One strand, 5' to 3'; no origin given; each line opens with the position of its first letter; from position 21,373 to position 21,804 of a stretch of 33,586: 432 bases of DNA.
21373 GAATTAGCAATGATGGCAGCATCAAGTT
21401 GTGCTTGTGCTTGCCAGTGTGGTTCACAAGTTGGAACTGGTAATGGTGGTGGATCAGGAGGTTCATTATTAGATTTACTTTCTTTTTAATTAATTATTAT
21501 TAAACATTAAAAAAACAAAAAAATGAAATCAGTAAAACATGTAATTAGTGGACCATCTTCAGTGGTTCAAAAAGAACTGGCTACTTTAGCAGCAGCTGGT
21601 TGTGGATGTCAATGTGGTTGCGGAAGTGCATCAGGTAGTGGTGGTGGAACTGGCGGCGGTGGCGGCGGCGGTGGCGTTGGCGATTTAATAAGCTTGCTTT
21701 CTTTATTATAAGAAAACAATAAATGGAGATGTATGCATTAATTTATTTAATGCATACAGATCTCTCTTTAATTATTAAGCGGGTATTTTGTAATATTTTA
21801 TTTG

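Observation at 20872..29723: Candidate RiPP biosynthetic locus pairing a stand-alone YcaO with an rSAM-SPASM maturase on a microcin-B17-like core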

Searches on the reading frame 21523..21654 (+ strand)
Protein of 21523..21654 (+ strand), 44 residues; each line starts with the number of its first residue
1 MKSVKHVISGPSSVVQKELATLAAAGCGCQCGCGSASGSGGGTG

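Call 60: find_homologous_proteins(query=A4, max_evalue=10)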
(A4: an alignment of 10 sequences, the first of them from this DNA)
Query A4 (10 sequences) (44 aa, profile of the alignment): 26 proteins with E <= 10 among 7345 candidates.
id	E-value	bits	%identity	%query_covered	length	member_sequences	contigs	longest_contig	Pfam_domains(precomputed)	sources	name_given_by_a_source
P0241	8.7e-17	79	50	86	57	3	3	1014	-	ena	-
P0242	1.9e-15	74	61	70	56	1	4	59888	-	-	-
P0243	3.2e-15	74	63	68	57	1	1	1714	-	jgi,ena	-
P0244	9.6e-13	66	100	100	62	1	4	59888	-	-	-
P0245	1.7e-12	65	-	-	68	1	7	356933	-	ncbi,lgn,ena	-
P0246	5.7e-11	60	-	-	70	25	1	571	-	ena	-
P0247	2.5e-10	58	63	84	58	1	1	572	-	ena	-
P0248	1.1e-8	53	-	-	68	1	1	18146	-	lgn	-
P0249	2.4e-8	52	75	64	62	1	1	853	-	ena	-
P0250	2.9e-7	48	-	-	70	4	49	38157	-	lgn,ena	-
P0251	9.1e-7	47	-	-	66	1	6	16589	-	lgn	-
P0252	1.1e-6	46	31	77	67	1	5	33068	-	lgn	-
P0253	1.0e-5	43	30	82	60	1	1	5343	-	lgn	-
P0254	1.5e-5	43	67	14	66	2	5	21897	-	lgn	-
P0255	3.9e-5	41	29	77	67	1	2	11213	-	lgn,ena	-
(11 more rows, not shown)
